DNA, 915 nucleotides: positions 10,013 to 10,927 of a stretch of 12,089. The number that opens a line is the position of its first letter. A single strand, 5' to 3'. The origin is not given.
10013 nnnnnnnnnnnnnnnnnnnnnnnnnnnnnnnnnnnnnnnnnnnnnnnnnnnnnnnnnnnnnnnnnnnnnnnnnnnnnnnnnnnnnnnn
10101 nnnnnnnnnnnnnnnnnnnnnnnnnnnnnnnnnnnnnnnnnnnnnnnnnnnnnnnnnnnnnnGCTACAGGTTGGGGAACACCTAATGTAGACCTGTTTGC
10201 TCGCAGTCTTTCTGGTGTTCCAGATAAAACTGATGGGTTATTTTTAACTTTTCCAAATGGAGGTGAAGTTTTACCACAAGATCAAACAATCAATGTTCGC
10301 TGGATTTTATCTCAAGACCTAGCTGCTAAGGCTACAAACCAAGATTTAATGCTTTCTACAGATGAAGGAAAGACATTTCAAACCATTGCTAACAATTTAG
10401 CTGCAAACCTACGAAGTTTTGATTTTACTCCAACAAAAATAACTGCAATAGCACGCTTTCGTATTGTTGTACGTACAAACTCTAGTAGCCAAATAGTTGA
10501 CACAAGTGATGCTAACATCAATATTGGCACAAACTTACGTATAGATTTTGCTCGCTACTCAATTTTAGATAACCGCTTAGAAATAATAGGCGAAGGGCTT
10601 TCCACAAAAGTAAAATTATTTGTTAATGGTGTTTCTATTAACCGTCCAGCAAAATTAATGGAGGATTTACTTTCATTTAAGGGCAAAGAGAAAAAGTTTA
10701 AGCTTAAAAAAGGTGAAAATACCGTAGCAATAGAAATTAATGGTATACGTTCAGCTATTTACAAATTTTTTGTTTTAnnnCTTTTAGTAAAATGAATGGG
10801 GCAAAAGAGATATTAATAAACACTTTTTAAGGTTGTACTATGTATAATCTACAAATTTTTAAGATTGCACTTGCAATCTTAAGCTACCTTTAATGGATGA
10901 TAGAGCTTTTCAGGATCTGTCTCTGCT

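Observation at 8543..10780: Sedolisin (S53) pre-pro-peptidase with a ~195-aa C-terminal extension of unknown function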

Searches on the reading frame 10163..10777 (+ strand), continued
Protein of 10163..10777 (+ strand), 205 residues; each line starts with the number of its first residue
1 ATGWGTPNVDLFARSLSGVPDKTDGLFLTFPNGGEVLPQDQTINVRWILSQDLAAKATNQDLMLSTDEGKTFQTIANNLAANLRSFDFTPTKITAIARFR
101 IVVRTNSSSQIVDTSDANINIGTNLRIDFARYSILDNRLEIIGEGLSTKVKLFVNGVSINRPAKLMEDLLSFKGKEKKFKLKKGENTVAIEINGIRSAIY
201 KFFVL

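Call 68: find_encoding_contigs(protein=P0189, flank=10000, max_places=2)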
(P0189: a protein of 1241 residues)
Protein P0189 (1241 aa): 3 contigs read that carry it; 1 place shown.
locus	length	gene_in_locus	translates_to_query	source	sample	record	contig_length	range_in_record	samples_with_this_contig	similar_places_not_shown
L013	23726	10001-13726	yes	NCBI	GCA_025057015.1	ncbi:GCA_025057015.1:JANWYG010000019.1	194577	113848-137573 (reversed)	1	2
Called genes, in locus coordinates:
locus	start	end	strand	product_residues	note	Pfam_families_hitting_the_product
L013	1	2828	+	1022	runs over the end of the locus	PF02463:SMC_N, PF13175:AAA_15, PF13304:AAA_21 (faint), PF13476:AAA_23, PF02463:SMC_N, PF13166:AAA_13, PF13558:SbcC_Walker_B (faint)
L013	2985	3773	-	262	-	PF12997:DUF3881 (weak)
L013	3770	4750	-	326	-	PF10459:Peptidase_S46 (faint), PF00089:Trypsin, PF13365:Trypsin_2, PF00595:PDZ (weak), PF13180:PDZ_2, PF17820:PDZ_6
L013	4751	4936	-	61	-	-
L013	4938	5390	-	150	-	-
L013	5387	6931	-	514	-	PF13428:TPR_14 (faint), PF13432:TPR_16 (faint), PF14559:TPR_19, PF23914:TPR_CcmH_CycH (faint), PF13650:Asp_protease_2, PF13975:gag-asp_proteas, PF13650:Asp_protease_2 (weak), PF13975:gag-asp_proteas (weak), +2 more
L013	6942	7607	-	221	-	PF22175:Ogg-HhH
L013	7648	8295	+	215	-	PF01902:Diphthami_syn_2_N, PF28410:Diphthami_syn_2_C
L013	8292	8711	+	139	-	PF01894:YjbQ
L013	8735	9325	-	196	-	-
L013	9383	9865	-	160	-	-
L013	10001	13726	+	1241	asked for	PF15902:Sortilin-Vps10 (faint), PF10342:Kre9_KNH (faint), PF15418:DUF4625 (faint), PF17957:Big_7 (faint)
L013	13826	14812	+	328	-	PF00481:PP2C, PF13672:PP2C_2, PF07228:SpoIIE (weak)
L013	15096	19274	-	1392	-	PF04997:RNA_pol_Rpb1_1, PF00623:RNA_pol_Rpb1_2, PF04983:RNA_pol_Rpb1_3, PF05000:RNA_pol_Rpb1_4, PF04998:RNA_pol_Rpb1_5, PF01333:Apocytochr_F_C (faint), PF01551:Peptidase_M23 (faint), PF21668:RPOC_hybrid (faint), +2 more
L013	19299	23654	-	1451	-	PF04563:RNA_pol_Rpb2_1, PF04561:RNA_pol_Rpb2_2, PF04565:RNA_pol_Rpb2_3, PF10385:RNA_pol_Rpb2_45, PF00562:RNA_pol_Rpb2_6, PF04560:RNA_pol_Rpb2_7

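Call 69: find_encoding_contigs(protein=P0178, flank=10000, max_places=2)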
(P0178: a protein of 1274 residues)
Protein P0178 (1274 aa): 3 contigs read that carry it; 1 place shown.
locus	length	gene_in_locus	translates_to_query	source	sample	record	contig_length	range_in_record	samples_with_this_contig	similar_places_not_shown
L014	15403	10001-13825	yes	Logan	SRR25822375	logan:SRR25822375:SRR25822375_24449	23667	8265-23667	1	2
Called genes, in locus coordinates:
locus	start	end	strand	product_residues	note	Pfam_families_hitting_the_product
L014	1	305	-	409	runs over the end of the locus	PF12704:MacB_PCD, PF02687:FtsX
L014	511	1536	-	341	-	PF00480:ROK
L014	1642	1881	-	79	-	-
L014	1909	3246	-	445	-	PF00291:PALP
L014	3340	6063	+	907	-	PF25778:DUF7948, PF06739:SBBP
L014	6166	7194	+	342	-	PF01545:Cation_efflux, PF16916:ZT_dimer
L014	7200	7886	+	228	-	PF00300:His_Phos_1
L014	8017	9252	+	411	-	PF01590:GAF, PF13185:GAF_2, PF13492:GAF_3, PF01590:GAF, PF13185:GAF_2, PF13492:GAF_3 (weak)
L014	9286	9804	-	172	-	PF28006:HpsJ (weak)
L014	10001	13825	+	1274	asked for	PF02012:BNR (faint), PF15902:Sortilin-Vps10, PF15418:DUF4625 (faint), PF17957:Big_7 (faint), PF10342:Kre9_KNH (faint)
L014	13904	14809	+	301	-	PF03796:DnaB_C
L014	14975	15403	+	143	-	?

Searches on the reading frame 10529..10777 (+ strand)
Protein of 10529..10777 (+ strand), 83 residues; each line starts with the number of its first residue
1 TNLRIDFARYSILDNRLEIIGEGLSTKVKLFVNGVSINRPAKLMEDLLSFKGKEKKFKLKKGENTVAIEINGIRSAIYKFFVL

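Call 35: search_protein_families(library=pfam, alignment_id=A3, max_evalue=10)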
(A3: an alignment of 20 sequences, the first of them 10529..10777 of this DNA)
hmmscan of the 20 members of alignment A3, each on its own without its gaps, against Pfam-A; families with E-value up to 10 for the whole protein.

A. member 1, window:10529-10777:+ (83 aa): 3 families
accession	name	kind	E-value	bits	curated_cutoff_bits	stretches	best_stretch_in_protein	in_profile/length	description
PF22138.2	MjAgo_N-like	-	0.032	15.3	27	1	31-75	24-66/69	Archaeal argonaute protein N-terminal domain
PF13364.12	BetaGal_ABD2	-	0.12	13.5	23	1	21-70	58-106/112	Beta-galactosidase second all-beta domain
PF12733.13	Cadherin-like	-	0.27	12.2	24.2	1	25-70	37-69/89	Cadherin-like beta sandwich domain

B. families by the number of members that match (of 20 scanned): 20 families
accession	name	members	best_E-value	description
PF09829.14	DUF2057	3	0.054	Uncharacterized protein conserved in bacteria (DUF2057)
PF12733.13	Cadherin-like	2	0.00034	Cadherin-like beta sandwich domain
PF22820.2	TcaA_3rd_4th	2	0.021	TcaA protein 3rd/4th domain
PF22138.2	MjAgo_N-like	2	0.03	Archaeal argonaute protein N-terminal domain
PF01833.30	TIG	1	4.1e-05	IPT/TIG domain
PF16990.11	CBM_35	1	0.016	Carbohydrate binding module (family 35)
PF25087.1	GMPPB_C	1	0.018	GMPPB C-terminal domain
PF04773.18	FecR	1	0.03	FecR protein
PF13275.11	S4_2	1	0.04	S4 domain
PF22768.1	SPP1_Dit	1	0.061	Siphovirus-type tail component, C-terminal domain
PF07550.17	Shr-like_HID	1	0.066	Heme-binding protein Shr-like, Hb-interacting domain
PF02973.23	Sialidase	1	0.09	Sialidase, N-terminal domain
PF13364.12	BetaGal_ABD2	1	0.12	Beta-galactosidase second all-beta domain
PF14244.12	Retrotran_gag_3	1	0.12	gag-polypeptide of LTR copia-type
PF08308.17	PEGA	1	0.12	PEGA domain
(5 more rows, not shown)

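Call 36: search_solved_structures(query=A3, max_evalue=10, show_alignments=2)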
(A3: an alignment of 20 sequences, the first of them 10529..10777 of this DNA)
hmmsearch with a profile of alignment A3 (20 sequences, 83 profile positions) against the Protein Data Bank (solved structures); distinct sequences matched with E-value up to 10: 16.
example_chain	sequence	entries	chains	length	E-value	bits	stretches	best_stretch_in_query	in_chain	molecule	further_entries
6j0m_A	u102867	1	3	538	0.0059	19.8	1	42-73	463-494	Pvc8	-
5kdn_A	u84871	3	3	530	0.018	18.2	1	28-76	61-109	F5/8 type C domain protein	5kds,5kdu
5kdj_B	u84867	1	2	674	0.027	17.7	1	28-76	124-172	F5/8 type C domain protein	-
6xsz_A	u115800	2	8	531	0.036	17.3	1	29-71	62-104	ZmpC Glycopeptidase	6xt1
7js4_A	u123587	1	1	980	0.05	16.8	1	28-76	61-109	F5/8 type C domain protein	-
7jfs_A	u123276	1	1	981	0.059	16.6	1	28-76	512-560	F5/8 type C domain protein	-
2wte_A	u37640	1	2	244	0.33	14.2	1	20-77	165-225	CSA3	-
6wxq_B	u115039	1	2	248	0.34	14.1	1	20-77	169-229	CRISPR-associated transcription factor Csa3 (Type I-A)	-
3hol_A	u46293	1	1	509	0.48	13.7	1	14-37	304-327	TbpB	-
5kkx_A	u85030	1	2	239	0.68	13.2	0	26-55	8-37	TbpB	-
3cmg_A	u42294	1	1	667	1.2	12.4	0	24-71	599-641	Putative beta-galactosidase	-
5e7g_A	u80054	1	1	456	1.3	12.3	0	17-51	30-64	IPT/TIG domain-containing protein BACOVA_02650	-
5z1a_A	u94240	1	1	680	1.3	12.3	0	24-71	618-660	Putative beta-galactosidase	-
3orj_A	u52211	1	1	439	1.4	12.2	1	8-50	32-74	sugar-binding protein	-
6qub_B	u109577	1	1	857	1.4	12.2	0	13-73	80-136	Beta-galactosidase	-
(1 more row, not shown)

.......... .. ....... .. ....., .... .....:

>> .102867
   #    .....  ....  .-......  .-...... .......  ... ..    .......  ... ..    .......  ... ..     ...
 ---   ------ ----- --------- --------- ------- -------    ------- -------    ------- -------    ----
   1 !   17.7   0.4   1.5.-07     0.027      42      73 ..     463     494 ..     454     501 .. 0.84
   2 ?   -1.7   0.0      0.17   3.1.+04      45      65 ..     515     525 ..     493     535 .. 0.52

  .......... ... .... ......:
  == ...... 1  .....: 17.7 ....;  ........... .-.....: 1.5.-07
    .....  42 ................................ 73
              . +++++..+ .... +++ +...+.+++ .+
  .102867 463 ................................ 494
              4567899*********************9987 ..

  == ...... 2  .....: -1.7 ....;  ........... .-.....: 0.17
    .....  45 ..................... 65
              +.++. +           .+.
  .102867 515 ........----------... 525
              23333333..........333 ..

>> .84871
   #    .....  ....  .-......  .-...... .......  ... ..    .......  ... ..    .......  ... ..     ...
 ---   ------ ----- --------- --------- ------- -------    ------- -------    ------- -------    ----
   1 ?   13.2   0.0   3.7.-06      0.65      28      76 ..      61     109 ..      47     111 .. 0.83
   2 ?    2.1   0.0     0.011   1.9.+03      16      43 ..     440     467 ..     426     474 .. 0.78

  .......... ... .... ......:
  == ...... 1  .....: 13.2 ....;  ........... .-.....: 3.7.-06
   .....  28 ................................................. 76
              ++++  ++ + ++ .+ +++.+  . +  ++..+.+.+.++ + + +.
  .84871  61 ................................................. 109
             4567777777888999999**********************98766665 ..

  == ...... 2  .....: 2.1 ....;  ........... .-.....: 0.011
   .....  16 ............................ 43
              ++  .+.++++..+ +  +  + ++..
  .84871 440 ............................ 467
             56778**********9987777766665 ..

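Call 37: find_homologous_proteins(query=A3, max_evalue=0.001)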
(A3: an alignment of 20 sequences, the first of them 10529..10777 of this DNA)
Query A3 (20 sequences) (83 aa, profile of the alignment): 2 proteins with E <= 0.001 among 400 candidates.
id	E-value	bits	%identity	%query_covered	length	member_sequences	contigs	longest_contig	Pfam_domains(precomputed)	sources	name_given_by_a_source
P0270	2.1e-25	106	42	92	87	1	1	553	-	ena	-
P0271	1.5e-10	59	30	64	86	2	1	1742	-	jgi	jgi:hypothetical protein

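Call 54: find_related_loci(query=A4, collection=metagenome_contigs, flank=6000)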
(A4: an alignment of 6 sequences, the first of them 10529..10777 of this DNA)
Query A4 (83 aa) in metagenome_contigs; peptide patterns used: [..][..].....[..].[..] (x = any residue, [..] = any of these).
511 stretches matched a pattern; 2 encode a relative of the query (tblastn E <= 1e-3); 2 distinct loci.
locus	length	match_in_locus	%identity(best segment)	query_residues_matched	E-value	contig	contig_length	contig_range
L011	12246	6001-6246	89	1-82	4e-34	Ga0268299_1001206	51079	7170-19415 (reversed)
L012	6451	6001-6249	63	1-82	3e-22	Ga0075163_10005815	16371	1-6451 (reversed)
